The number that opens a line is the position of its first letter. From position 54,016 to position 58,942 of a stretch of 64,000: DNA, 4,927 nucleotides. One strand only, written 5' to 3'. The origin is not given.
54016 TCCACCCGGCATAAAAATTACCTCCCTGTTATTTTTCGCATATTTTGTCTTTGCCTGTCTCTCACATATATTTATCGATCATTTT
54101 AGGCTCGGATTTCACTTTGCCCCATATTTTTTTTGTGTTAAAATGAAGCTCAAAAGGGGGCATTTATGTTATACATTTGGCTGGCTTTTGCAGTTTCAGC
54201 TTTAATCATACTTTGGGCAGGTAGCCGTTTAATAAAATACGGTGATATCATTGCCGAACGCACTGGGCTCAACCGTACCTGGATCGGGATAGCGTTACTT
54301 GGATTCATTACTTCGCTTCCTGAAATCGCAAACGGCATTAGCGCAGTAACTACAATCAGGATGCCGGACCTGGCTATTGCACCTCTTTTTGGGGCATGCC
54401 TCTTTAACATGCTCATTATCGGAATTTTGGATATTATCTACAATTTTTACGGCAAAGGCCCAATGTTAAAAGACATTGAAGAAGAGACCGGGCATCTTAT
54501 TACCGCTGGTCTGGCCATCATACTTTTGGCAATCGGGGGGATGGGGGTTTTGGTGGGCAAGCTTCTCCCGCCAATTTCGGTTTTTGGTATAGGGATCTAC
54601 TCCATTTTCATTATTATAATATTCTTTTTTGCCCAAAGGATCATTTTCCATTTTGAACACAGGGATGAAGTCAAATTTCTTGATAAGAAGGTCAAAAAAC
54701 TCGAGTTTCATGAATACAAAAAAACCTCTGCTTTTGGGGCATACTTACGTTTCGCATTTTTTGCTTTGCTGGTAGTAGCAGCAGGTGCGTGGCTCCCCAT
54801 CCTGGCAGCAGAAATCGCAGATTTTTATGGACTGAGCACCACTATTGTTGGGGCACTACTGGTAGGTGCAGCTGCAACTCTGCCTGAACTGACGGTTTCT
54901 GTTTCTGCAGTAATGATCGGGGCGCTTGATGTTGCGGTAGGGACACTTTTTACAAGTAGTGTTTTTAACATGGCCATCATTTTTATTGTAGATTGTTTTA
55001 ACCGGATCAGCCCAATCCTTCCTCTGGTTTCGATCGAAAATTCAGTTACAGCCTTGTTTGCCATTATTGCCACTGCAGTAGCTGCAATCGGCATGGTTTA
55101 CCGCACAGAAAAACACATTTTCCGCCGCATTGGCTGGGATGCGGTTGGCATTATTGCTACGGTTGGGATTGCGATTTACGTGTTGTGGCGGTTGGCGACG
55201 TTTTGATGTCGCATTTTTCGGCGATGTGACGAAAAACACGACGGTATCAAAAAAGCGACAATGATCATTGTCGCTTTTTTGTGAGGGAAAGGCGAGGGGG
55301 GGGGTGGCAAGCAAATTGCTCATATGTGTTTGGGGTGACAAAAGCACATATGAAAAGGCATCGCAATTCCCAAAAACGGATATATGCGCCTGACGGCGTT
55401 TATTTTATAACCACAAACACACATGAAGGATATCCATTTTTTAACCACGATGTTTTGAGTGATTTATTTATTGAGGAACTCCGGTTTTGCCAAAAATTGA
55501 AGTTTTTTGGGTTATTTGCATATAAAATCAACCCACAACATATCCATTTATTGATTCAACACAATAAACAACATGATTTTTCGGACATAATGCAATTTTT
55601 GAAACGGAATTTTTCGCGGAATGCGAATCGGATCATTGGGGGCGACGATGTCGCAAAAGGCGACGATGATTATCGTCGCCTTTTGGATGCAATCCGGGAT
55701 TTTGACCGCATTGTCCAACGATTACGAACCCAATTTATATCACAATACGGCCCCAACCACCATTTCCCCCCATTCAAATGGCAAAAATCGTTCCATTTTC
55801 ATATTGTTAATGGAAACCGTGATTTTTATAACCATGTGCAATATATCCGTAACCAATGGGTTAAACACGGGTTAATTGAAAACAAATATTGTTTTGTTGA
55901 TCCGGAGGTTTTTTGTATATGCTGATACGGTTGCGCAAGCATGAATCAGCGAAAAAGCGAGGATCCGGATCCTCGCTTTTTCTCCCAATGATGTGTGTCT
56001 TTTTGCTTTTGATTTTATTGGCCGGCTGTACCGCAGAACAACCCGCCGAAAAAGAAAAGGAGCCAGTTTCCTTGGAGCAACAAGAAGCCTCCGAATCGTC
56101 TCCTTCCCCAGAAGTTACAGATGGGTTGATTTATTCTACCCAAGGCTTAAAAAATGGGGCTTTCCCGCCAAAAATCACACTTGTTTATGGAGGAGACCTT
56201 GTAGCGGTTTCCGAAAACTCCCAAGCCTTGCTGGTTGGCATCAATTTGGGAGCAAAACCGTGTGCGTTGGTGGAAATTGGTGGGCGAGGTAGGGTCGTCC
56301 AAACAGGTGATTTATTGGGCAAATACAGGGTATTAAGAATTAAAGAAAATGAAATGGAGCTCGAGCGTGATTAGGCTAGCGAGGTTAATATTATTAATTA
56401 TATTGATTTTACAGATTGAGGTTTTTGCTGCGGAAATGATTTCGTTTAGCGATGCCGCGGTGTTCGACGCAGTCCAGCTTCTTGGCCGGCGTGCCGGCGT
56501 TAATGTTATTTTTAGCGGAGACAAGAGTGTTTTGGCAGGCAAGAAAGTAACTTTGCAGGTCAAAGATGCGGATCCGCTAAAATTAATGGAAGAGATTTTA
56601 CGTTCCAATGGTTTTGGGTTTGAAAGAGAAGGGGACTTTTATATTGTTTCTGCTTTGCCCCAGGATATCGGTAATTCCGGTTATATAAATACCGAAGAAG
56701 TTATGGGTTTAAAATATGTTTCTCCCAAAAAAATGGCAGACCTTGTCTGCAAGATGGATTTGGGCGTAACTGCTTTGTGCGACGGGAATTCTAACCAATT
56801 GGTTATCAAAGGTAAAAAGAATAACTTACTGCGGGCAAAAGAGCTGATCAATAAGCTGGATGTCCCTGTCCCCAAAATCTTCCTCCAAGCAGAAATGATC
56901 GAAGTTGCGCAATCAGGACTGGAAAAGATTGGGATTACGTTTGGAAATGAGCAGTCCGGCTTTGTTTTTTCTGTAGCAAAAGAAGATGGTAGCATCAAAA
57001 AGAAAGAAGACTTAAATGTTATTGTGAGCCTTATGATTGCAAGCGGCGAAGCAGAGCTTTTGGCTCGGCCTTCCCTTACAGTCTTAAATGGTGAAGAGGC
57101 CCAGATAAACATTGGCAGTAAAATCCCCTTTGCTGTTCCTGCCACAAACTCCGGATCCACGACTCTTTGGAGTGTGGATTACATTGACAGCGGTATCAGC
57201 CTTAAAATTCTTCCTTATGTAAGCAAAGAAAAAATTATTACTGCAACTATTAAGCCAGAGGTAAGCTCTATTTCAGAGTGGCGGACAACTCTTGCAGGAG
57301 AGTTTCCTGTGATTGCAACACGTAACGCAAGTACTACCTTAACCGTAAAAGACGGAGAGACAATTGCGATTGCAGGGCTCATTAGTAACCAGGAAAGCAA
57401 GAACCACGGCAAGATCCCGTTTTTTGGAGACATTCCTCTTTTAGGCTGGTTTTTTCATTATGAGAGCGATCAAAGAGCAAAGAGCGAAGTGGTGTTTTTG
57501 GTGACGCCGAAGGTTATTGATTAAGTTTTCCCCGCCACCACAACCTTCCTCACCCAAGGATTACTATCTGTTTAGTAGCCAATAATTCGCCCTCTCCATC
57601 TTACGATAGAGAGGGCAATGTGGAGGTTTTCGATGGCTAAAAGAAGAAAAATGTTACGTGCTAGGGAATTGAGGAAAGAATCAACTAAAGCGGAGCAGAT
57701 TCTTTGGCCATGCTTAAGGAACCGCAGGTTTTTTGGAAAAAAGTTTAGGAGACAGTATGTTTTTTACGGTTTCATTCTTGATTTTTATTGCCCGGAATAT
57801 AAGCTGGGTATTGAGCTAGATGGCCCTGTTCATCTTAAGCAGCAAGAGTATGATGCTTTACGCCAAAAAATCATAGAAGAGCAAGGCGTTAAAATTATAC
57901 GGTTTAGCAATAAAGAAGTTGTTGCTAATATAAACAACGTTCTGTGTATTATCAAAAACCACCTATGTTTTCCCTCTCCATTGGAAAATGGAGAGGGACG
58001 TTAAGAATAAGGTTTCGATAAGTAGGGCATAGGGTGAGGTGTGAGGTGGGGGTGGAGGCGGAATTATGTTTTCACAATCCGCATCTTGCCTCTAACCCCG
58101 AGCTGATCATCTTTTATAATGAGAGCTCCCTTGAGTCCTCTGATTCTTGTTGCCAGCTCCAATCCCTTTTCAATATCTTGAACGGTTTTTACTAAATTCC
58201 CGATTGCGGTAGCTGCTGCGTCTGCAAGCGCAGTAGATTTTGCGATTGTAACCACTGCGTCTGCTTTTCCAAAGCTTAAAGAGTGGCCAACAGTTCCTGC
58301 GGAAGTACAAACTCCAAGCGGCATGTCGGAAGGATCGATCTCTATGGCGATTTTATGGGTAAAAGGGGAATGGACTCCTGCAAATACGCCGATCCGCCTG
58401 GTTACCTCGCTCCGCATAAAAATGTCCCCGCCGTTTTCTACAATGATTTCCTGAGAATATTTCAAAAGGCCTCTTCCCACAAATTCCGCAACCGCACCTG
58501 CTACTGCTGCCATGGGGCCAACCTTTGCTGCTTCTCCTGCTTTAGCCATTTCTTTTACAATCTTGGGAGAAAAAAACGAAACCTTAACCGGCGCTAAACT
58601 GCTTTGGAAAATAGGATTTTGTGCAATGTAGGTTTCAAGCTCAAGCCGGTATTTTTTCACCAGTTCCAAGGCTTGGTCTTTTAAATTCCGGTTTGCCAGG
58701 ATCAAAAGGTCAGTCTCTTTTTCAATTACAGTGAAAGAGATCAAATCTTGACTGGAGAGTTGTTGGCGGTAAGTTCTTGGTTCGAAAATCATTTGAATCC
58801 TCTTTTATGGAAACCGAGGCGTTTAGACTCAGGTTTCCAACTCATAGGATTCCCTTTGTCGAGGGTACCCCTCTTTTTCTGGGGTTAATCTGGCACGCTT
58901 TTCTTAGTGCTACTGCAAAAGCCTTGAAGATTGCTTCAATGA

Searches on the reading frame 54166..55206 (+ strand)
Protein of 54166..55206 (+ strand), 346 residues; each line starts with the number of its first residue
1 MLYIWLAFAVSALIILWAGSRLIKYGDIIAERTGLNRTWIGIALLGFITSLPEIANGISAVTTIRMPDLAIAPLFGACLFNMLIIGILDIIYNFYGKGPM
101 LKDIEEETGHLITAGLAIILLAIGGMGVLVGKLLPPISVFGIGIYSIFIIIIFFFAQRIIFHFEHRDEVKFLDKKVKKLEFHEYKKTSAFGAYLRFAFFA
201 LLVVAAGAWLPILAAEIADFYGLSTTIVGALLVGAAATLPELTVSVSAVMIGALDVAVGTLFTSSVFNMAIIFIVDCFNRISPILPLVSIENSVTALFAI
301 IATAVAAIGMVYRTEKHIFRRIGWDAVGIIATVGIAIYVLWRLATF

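Call 14: search_protein_families(library=ncbifam, proteins=[window:54166-55206:+])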
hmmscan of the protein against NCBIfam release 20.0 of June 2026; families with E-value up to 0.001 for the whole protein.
window:54166-55206:+ (346 aa): 3 families
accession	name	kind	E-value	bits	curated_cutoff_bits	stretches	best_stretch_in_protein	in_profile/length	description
TIGR00367.1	TIGR00367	hypoth_equivalog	7.1e-16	58.2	179.65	1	8-308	8-292/312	calcium/sodium antiporter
NF008005.0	PRK10734.1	equivalog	9.1e-13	48.1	432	1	6-290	6-273/325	calcium/sodium antiporter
TIGR00927.1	2A1904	subfamily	0.00046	18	710.1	1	195-275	465-542/1209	K+-dependent Na+/Ca+ exchanger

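Call 21: search_protein_families(library=pfam, proteins=[window:54166-55206:+], max_evalue=0.001)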
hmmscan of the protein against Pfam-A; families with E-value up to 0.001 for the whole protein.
window:54166-55206:+ (346 aa): 1 family
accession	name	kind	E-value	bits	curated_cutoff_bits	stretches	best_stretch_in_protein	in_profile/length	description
PF01699.29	Na_Ca_ex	-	6.9e-23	81.7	24.9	2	4-153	2-150/151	Sodium/calcium exchanger protein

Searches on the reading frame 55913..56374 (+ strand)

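Call 14: search_protein_families(library=ncbifam, proteins=[window:55913-56374:+])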
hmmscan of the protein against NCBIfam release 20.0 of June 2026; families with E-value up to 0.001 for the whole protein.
window:55913-56374:+ (153 aa): 0 families

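Call 21: search_protein_families(library=pfam, proteins=[window:55913-56374:+], max_evalue=0.001)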
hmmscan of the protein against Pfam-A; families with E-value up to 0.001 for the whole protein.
window:55913-56374:+ (153 aa): 0 families

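Call 85: search_protein_families(library=ncbifam, proteins=[window:55913-56374:+], max_evalue=0.01)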
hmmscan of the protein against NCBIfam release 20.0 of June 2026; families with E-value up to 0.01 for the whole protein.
window:55913-56374:+ (153 aa): 1 family
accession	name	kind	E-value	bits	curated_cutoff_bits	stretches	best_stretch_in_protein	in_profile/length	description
NF007242.0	PRK09681.1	equivalog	0.0036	16.4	561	1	82-140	103-162/319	type II secretion system protein GspC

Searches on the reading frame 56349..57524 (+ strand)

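Call 14: search_protein_families(library=ncbifam, proteins=[window:56349-57524:+])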
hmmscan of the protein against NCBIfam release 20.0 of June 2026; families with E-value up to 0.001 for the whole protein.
window:56349-57524:+ (391 aa): 9 families
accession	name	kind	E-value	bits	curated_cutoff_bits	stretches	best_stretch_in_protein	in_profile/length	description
TIGR02517.1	type_II_gspD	equivalog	9.3e-54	182.9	351.35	2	215-391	410-591/600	type II secretion system secretin GspD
TIGR02515.1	IV_pilus_PilQ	subfamily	9.2e-47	160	284.35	2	214-390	253-427/428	type IV pilus secretin PilQ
TIGR02519.1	pilus_MshL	equivalog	4.2e-33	114.6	250.2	1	212-390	102-290/290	pilus (MSHA type) biogenesis protein MshL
TIGR02516.1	type_III_yscC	equivalog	4.3e-28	98.1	238.45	1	137-391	196-462/463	type III secretion system outer membrane ring subunit SctC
NF010083.0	PRK13568.1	equivalog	3e-27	95.5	554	2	229-390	259-417/419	DNA uptake porin HofQ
NF007851.2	PRK10560.1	exception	2e-21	76.3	598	1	142-390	146-409/412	DNA uptake porin HofQ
NF042912.1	Amuc_1098_fam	equivalog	4e-20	71.4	750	1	318-391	724-797/805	Amuc_1098 family type IV pilus outer membrane protein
NF011873.0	PRK15346.1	equivalog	3.4e-14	52.4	524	1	144-386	240-490/499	EscC/YscC/HrcC family type III secretion system outer membrane ring protein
TIGR02520.1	pilus_B_mal_scr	equivalog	5.8e-06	25.1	287.65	1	231-387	348-511/513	PilN family type IVB pilus formation outer membrane protein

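Call 21: search_protein_families(library=pfam, proteins=[window:56349-57524:+], max_evalue=0.001)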
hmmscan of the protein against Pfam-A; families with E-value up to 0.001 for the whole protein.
window:56349-57524:+ (391 aa): 3 families
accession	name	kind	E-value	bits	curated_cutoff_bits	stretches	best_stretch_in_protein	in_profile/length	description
PF00263.26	Secretin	-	6.7e-45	153.1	27.5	1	230-391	3-169/169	Bacterial type II and III secretion system protein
PF03958.22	Secretin_N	-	4.9e-05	23.9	28.2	1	121-175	6-68/69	Bacterial type II/III secretion system short domain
PF07660.19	STN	-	0.0003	21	28.4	1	58-102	6-51/52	Secretin and TonB N terminus short domain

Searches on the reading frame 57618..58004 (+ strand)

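Call 21: search_protein_families(library=pfam, proteins=[window:57618-58004:+], max_evalue=0.001)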
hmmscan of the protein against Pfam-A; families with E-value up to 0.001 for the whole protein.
window:57618-58004:+ (128 aa): 2 families
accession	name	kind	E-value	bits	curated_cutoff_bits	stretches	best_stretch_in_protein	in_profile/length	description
PF04480.18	DUF559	-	1.9e-33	115.1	20.6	1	11-115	3-107/109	Protein of unknown function (DUF559)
PF18741.7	MTES_1575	-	2.1e-06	28.2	38.2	1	40-110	13-90/96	REase_MTES_1575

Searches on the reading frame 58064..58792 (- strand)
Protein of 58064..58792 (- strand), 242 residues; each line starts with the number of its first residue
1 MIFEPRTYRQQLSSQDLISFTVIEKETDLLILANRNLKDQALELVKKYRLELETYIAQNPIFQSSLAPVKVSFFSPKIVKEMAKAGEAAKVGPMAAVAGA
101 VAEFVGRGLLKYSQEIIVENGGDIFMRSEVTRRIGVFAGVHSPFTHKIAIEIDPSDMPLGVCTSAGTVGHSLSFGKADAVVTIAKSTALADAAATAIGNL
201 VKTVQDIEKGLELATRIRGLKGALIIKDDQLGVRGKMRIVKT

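Call 21: search_protein_families(library=pfam, proteins=[window:58064-58792:-], max_evalue=0.001)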
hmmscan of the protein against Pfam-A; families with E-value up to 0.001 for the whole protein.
window:58064-58792:- (242 aa): 0 families

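Call 85: search_protein_families(library=ncbifam, proteins=[window:58064-58792:-], max_evalue=0.01)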
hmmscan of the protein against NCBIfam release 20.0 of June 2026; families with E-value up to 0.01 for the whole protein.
window:58064-58792:- (242 aa): 4 families
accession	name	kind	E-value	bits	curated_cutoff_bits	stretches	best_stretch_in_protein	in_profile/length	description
NF003323.0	PRK04334.1-3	equivalog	9.6e-92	306.8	271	1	4-241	8-248/250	hypothetical protein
NF003321.0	PRK04334.1-1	equivalog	2.8e-61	207.3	262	1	22-237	8-229/248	hypothetical protein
NF003324.0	PRK04334.1-4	equivalog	1.6e-57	195.1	275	1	25-237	9-222/238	hypothetical protein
NF003322.0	PRK04334.1-2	equivalog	1.5e-22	80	290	1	52-202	49-204/295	hypothetical protein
